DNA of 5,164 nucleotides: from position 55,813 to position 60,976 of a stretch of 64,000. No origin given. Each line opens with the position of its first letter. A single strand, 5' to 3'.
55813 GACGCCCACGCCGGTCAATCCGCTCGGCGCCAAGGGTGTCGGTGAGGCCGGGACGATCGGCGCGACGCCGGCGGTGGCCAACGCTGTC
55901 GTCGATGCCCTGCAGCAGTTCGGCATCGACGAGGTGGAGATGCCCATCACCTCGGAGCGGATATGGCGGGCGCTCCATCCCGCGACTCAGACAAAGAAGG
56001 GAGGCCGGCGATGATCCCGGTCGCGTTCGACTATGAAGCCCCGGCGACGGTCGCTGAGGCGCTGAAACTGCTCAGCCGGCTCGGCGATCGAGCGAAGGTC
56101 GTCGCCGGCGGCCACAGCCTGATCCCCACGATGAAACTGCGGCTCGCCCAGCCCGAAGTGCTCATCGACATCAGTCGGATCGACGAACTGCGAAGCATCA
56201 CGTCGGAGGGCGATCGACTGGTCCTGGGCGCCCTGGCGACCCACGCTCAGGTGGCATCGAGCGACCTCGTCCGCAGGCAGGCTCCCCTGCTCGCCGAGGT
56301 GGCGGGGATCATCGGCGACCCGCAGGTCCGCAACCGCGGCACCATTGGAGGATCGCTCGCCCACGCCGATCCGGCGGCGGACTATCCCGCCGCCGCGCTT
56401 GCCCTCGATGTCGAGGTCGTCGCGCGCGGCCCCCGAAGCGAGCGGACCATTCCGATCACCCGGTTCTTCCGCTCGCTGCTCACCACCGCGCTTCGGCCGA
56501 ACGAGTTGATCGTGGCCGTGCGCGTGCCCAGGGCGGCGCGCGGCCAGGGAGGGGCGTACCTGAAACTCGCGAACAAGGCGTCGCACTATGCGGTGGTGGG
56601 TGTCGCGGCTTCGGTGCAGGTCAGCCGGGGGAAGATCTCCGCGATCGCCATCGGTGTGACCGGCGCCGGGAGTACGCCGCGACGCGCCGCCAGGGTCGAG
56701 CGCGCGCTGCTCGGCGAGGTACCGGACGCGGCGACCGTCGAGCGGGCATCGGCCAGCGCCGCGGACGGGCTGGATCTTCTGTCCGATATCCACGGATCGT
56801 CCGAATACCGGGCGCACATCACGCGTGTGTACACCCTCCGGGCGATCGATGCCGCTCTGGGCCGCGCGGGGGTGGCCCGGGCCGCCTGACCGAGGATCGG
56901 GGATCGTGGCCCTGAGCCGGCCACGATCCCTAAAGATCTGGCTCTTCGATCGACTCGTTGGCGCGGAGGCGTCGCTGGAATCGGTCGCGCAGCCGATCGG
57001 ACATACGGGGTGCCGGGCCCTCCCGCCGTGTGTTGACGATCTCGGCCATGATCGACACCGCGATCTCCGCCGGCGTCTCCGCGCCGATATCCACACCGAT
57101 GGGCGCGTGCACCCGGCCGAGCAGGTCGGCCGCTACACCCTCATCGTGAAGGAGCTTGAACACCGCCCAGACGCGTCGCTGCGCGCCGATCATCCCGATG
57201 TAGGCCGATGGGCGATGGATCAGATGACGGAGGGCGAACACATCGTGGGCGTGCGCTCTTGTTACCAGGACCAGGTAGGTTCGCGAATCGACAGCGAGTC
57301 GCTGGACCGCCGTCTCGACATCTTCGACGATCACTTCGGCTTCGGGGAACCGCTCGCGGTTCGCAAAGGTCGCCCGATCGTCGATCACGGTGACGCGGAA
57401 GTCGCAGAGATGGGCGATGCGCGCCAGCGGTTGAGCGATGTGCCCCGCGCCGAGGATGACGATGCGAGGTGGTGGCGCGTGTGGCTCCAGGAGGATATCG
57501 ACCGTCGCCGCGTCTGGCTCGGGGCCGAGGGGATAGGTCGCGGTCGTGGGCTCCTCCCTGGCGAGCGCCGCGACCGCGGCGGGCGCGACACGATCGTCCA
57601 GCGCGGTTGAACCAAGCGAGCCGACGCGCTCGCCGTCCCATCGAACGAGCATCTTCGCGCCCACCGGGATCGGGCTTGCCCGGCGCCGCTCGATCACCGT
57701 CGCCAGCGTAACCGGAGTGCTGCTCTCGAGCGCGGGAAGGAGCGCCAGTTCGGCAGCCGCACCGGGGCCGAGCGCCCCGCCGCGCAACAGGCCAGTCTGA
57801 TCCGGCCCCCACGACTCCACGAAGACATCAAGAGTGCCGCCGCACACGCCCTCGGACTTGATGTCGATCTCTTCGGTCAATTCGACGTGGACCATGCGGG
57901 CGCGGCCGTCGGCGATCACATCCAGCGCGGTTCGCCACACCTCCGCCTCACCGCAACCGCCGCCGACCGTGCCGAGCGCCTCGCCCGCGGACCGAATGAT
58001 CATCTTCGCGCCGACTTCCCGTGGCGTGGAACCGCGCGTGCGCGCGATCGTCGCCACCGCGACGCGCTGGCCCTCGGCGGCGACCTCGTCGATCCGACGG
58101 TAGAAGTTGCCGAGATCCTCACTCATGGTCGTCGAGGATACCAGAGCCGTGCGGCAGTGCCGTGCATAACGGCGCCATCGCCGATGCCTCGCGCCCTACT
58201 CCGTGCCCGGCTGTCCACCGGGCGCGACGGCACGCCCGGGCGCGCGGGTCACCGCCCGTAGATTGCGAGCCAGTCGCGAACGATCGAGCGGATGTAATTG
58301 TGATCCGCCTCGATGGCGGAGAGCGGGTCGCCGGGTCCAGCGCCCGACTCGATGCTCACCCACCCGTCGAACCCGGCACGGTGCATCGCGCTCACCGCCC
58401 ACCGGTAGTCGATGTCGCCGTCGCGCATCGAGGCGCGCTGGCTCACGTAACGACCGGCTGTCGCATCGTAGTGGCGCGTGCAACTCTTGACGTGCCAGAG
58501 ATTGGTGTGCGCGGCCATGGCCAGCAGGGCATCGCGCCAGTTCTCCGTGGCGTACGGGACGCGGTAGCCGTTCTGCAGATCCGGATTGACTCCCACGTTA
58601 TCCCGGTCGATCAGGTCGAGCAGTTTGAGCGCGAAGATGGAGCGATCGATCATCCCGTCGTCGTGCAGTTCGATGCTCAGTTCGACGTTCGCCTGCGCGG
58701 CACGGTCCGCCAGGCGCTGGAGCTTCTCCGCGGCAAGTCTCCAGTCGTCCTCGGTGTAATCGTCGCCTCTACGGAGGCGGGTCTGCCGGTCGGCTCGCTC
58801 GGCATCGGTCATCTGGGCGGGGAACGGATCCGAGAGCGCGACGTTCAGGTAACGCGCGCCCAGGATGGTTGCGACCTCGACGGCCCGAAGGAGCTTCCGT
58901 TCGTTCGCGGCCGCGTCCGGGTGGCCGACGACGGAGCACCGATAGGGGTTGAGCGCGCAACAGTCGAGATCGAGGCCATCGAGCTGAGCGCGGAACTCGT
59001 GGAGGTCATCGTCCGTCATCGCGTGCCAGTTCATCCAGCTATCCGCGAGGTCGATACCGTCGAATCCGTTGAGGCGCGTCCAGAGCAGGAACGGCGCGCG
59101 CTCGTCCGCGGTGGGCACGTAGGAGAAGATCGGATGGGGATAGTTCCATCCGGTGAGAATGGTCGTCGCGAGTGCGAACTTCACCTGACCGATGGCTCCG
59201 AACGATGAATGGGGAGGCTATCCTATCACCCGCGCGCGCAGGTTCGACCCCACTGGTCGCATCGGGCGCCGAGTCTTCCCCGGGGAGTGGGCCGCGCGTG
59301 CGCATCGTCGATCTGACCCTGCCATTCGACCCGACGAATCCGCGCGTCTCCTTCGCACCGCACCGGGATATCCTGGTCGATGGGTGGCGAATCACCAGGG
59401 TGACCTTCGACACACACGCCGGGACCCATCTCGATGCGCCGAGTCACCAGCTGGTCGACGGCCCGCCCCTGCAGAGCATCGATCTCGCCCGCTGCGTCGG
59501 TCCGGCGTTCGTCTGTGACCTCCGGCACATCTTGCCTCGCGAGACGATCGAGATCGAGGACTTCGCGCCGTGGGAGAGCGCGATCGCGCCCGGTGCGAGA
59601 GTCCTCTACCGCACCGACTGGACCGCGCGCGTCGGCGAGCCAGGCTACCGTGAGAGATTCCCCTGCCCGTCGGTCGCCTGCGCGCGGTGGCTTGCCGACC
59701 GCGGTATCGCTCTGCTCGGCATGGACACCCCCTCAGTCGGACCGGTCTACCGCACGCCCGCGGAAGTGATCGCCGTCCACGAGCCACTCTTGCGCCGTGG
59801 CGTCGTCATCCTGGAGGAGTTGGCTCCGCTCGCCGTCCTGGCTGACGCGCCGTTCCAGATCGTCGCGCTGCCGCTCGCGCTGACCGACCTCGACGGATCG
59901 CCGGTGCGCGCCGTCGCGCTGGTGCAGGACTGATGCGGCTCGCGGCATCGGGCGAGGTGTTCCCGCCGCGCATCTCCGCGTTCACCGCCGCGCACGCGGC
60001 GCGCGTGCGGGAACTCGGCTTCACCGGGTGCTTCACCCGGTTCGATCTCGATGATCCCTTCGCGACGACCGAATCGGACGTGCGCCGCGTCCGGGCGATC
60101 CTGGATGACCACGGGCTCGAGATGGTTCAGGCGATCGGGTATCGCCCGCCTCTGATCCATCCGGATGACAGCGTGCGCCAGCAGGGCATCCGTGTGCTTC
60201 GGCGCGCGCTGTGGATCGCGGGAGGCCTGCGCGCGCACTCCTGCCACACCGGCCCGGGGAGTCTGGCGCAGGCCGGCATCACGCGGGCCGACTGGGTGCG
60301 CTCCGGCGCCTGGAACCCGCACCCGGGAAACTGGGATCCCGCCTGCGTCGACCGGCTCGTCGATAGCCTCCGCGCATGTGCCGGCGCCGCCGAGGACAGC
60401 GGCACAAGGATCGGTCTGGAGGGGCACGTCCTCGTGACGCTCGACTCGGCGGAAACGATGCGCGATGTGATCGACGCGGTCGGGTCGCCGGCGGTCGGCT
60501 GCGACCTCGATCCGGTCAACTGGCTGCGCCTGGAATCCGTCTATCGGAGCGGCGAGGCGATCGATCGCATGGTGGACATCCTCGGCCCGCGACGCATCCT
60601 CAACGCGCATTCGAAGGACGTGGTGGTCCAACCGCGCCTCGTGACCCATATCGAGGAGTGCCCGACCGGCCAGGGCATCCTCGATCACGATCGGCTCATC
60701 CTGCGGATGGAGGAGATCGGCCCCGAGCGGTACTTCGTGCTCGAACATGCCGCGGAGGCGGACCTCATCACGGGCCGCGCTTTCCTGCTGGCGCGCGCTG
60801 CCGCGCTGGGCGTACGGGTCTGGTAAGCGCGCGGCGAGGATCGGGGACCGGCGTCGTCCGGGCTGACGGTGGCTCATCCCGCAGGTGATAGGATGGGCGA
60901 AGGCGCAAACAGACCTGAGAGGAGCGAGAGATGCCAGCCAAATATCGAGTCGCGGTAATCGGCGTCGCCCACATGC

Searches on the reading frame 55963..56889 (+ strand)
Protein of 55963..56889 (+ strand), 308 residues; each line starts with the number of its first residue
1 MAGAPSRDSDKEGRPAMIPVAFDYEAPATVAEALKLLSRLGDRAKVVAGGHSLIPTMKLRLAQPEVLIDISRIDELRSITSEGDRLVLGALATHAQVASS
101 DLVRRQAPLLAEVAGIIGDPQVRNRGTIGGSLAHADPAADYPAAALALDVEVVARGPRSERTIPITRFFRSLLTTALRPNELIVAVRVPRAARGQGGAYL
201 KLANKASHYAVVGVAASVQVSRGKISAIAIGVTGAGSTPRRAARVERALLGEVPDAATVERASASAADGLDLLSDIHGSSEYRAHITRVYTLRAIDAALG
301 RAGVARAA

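Call 6: search_protein_families(library=pfam, proteins=[window:55963-56889:+], max_evalue=0.01)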
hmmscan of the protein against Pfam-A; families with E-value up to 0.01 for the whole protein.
window:55963-56889:+ (308 aa): 3 families
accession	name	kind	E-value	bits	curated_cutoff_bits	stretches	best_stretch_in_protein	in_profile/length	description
PF00941.27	FAD_binding_5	-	5.2e-54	183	27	1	21-190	2-169/170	FAD binding domain in molybdopterin dehydrogenase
PF03450.22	CO_deh_flav_C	-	6.1e-21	74.9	25.5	1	198-296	2-100/102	CO dehydrogenase flavoprotein C-terminal domain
PF01565.28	FAD_binding_4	-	6.7e-05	23.1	26.4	1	27-135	10-107/139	FAD binding domain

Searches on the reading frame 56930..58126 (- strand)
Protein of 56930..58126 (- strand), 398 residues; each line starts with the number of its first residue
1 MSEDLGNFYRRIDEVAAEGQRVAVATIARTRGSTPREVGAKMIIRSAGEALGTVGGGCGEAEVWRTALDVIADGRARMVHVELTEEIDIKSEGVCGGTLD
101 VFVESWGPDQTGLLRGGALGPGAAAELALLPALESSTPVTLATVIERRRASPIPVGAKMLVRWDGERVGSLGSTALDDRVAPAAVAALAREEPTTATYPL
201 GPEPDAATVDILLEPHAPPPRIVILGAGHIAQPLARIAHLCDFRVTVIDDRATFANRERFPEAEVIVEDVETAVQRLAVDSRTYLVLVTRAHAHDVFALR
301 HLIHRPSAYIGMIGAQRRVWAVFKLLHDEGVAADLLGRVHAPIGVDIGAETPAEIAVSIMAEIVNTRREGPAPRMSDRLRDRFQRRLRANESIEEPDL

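Call 6: search_protein_families(library=pfam, proteins=[window:56930-58126:-], max_evalue=0.01)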
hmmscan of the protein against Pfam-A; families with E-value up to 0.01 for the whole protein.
window:56930-58126:- (398 aa): 2 families
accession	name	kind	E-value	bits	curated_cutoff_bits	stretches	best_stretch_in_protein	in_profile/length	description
PF13478.12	XdhC_C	-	5.1e-42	143.8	29.7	1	222-363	1-125/125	XdhC Rossmann domain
PF02625.21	XdhC_CoxI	-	5.3e-38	129.2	24.3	2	16-81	2-67/68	XdhC and CoxI family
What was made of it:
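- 56930..58126 (-): XdhC-family Moco chaperone, 8 kb away, next to a second XDH-family cluster. It is a possible trans-acting partner. Pfam XdhC_CoxI and XdhC_C (call 6).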

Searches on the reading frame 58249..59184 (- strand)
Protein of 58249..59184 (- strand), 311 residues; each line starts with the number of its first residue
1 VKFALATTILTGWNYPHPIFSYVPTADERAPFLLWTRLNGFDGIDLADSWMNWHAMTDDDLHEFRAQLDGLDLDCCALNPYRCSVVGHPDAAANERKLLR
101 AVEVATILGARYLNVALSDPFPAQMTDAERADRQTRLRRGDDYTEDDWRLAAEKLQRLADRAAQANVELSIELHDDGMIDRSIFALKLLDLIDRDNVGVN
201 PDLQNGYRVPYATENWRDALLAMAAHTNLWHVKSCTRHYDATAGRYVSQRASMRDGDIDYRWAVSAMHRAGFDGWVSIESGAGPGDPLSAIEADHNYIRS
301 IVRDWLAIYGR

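Call 34: search_protein_families(library=pfam, proteins=[window:58249-59184:-], max_evalue=0.0001)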
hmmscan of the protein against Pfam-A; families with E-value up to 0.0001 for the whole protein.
window:58249-59184:- (311 aa): 1 family
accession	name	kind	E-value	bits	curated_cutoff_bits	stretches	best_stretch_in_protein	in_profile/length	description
PF01261.30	AP_endonuc_2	-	1.9e-30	106.8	31.1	1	39-300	7-248/249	Xylose isomerase-like TIM barrel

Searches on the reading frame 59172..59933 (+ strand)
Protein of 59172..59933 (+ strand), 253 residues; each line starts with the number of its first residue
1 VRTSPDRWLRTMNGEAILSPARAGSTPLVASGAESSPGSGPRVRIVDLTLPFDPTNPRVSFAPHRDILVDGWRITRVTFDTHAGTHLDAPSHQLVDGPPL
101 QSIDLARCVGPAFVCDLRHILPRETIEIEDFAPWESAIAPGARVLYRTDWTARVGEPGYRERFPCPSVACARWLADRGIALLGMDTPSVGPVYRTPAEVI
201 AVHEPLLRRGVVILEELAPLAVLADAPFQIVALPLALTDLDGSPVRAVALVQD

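Call 34: search_protein_families(library=pfam, proteins=[window:59172-59933:+], max_evalue=0.0001)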
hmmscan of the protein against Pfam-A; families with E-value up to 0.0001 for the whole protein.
window:59172-59933:+ (253 aa): 1 family
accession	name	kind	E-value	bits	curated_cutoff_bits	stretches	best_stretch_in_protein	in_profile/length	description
PF04199.19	Cyclase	-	1.3e-28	100.5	23.1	1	46-189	1-140/142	Putative cyclase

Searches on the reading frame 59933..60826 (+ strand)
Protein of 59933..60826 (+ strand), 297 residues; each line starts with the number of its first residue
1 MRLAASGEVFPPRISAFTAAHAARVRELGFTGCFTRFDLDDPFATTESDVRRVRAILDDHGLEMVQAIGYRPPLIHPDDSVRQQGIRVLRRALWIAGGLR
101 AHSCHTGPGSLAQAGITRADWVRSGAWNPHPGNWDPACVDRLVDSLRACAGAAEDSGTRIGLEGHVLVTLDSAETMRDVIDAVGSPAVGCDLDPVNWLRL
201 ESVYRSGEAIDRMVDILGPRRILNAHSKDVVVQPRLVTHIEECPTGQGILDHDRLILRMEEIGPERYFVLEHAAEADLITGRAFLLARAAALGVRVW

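Call 34: search_protein_families(library=pfam, proteins=[window:59933-60826:+], max_evalue=0.0001)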
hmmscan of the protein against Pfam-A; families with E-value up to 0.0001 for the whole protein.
window:59933-60826:+ (297 aa): 1 family
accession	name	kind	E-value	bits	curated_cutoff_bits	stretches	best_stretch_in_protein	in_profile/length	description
PF01261.30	AP_endonuc_2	-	6.4e-26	92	31.1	1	23-284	2-245/249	Xylose isomerase-like TIM barrel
